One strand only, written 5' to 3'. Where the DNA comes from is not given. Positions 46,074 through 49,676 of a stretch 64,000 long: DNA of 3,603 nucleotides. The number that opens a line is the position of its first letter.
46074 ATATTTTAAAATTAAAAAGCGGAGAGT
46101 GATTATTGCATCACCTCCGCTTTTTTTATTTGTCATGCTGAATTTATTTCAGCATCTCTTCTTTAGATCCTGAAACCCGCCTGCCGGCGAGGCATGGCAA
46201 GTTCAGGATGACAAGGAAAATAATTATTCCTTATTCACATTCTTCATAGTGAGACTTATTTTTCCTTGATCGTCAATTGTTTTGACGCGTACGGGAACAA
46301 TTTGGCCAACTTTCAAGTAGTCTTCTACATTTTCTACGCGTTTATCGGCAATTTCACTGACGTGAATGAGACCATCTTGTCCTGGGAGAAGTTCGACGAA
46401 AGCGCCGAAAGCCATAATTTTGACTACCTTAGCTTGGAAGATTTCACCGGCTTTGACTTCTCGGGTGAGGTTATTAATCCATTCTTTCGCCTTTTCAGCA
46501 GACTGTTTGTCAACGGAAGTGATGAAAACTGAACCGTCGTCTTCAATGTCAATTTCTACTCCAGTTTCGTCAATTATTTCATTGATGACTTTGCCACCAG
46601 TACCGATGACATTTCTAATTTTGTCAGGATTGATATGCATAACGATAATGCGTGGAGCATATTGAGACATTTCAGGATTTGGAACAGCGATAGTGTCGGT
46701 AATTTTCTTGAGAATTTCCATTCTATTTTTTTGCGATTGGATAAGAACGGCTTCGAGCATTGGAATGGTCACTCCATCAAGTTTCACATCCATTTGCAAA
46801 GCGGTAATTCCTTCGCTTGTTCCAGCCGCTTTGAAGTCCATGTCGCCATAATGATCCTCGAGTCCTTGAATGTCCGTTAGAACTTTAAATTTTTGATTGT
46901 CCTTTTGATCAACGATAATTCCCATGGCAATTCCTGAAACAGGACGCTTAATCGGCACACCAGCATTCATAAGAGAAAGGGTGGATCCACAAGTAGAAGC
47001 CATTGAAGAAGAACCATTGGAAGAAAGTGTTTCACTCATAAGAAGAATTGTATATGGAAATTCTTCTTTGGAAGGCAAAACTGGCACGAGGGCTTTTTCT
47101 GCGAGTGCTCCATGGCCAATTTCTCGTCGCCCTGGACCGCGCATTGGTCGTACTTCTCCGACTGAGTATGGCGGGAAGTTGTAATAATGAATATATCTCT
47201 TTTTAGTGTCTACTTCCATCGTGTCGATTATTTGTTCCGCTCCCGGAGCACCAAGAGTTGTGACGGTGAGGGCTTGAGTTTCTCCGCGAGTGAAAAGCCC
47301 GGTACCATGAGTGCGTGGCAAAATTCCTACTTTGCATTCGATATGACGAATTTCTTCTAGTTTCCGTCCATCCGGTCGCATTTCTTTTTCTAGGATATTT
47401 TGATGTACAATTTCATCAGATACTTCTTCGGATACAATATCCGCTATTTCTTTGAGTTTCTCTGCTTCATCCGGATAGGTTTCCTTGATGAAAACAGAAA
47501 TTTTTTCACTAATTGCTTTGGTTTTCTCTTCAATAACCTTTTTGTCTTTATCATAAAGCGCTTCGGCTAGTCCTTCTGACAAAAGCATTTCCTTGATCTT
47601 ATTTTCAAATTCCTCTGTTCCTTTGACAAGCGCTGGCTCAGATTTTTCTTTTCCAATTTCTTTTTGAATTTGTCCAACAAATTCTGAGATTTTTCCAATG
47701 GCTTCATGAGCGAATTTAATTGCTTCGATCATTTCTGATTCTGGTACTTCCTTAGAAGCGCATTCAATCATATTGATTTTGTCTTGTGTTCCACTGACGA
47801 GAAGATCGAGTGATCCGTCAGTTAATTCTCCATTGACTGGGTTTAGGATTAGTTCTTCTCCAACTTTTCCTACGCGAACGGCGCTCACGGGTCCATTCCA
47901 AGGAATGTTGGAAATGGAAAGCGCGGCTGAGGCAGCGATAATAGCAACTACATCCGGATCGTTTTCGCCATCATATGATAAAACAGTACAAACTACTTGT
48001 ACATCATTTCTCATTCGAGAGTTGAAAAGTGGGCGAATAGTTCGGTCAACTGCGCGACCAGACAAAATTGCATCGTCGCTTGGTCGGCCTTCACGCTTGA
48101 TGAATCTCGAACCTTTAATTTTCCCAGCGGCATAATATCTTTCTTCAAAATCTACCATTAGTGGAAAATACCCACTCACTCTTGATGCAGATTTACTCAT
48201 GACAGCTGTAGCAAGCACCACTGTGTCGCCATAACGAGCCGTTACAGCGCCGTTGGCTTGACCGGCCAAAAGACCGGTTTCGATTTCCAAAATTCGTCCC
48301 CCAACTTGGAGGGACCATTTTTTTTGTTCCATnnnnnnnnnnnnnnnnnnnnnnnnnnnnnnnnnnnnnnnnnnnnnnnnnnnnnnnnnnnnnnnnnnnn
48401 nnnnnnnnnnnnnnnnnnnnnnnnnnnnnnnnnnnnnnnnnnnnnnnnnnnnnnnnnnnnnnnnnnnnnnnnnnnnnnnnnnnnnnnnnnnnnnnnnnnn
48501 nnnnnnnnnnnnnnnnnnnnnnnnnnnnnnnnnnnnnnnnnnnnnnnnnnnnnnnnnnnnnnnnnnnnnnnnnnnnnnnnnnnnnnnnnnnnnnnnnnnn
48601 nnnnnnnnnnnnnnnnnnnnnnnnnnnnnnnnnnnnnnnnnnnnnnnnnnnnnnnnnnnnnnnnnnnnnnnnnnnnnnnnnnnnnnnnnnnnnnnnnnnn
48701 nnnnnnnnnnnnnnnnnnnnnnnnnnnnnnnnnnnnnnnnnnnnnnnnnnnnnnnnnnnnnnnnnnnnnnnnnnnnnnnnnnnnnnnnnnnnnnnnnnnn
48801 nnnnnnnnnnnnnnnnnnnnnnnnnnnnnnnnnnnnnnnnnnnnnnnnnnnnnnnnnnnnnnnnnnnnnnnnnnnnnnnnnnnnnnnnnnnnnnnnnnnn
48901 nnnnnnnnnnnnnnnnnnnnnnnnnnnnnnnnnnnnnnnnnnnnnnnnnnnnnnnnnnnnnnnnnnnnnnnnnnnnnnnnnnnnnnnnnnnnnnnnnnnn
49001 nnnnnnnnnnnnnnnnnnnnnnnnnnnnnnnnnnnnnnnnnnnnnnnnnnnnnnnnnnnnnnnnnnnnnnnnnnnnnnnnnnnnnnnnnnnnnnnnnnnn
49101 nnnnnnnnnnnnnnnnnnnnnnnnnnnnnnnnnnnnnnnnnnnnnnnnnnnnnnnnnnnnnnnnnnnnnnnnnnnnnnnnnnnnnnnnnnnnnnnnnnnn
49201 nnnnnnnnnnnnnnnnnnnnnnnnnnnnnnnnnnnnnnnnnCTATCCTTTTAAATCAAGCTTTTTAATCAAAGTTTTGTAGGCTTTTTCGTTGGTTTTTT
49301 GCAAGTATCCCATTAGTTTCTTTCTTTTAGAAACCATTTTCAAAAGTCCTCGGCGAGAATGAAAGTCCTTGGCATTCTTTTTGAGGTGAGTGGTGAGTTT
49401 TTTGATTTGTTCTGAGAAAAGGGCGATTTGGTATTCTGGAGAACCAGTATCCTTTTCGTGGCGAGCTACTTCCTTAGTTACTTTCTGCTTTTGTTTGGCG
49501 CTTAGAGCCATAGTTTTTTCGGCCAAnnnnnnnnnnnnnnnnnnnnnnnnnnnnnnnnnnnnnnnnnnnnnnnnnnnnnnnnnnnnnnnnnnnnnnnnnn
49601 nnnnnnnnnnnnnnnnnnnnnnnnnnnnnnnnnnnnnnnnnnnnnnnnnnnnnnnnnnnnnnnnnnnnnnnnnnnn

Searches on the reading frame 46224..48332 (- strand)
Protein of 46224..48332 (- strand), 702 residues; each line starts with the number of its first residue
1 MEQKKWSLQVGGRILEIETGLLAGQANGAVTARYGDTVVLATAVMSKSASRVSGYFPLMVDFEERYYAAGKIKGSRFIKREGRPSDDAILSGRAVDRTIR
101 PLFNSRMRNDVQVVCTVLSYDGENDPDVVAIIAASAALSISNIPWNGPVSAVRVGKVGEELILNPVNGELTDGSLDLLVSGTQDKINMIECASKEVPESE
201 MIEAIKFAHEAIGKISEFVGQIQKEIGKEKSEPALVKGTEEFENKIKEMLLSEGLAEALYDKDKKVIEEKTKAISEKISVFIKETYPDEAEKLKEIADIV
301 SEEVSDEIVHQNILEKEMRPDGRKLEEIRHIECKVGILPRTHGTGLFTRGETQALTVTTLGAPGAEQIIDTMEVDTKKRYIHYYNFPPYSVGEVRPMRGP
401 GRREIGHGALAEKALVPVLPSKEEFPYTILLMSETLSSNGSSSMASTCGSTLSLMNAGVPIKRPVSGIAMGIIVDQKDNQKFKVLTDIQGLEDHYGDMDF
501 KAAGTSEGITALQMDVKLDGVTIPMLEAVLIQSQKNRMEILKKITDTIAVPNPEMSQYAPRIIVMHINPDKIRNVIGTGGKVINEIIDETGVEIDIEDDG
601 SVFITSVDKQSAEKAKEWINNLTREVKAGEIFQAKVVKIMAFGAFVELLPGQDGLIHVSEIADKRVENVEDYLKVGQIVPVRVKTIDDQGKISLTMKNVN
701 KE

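Call 3: search_protein_families(library=pfam, proteins=[window:46224-48332:-], max_evalue=0.01)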
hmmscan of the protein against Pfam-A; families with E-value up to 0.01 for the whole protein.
window:46224-48332:- (702 aa): 8 families
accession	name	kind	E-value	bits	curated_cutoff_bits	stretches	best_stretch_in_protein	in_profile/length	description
PF01138.27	RNase_PH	-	6.9e-52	175.7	25.5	2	13-144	3-130/130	3' exoribonuclease family, domain 1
PF00575.29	S1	-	3e-20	72.8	22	1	626-697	2-74/74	S1 RNA binding domain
PF03725.20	RNase_PH_C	-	1.5e-18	66.9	20.8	1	147-211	1-67/67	3' exoribonuclease family, domain 2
PF00013.35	KH_1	-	5e-12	45.8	21.5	1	563-620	2-65/66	KH domain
PF03726.19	PNPase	-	2.7e-07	31.4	24.6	1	243-324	3-81/81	Polyribonucleotide nucleotidyltransferase, RNA binding domain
PF23459.1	S1_RRP5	-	2.4e-06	28.5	27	1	627-691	2-65/72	RRP5 S1 domain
PF24685.1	OB_RRP5_4th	-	7.6e-05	23.1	31.5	1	625-684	5-69/92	RRP5 OB-fold domain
PF22675.2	KH-I_KHDC4-BBP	-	0.00051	20.3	30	1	572-612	8-48/76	KHDC4/BBP-like, KH-domain type I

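Call 4: search_protein_families(library=padloc, proteins=[window:46224-48332:-], max_evalue=0.01)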
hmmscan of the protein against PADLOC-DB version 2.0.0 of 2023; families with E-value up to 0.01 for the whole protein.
window:46224-48332:- (702 aa): 0 families

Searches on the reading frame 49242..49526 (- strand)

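Call 3: search_protein_families(library=pfam, proteins=[window:49242-49526:-], max_evalue=0.01)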
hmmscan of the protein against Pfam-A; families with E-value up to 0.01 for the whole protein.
window:49242-49526:- (94 aa): 1 family
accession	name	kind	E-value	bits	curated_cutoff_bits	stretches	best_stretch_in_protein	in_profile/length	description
PF00312.27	Ribosomal_S15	-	5.2e-32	110.3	31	1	13-92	1-80/81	Ribosomal protein S15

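Call 4: search_protein_families(library=padloc, proteins=[window:49242-49526:-], max_evalue=0.01)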
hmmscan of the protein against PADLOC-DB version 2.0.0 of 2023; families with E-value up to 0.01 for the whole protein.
window:49242-49526:- (94 aa): 1 family
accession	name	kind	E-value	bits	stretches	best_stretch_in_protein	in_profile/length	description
PDLC00549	JetC2|JetC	-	0.0061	12.3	1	5-82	427-503/1404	DUF3584 domain; MukB-like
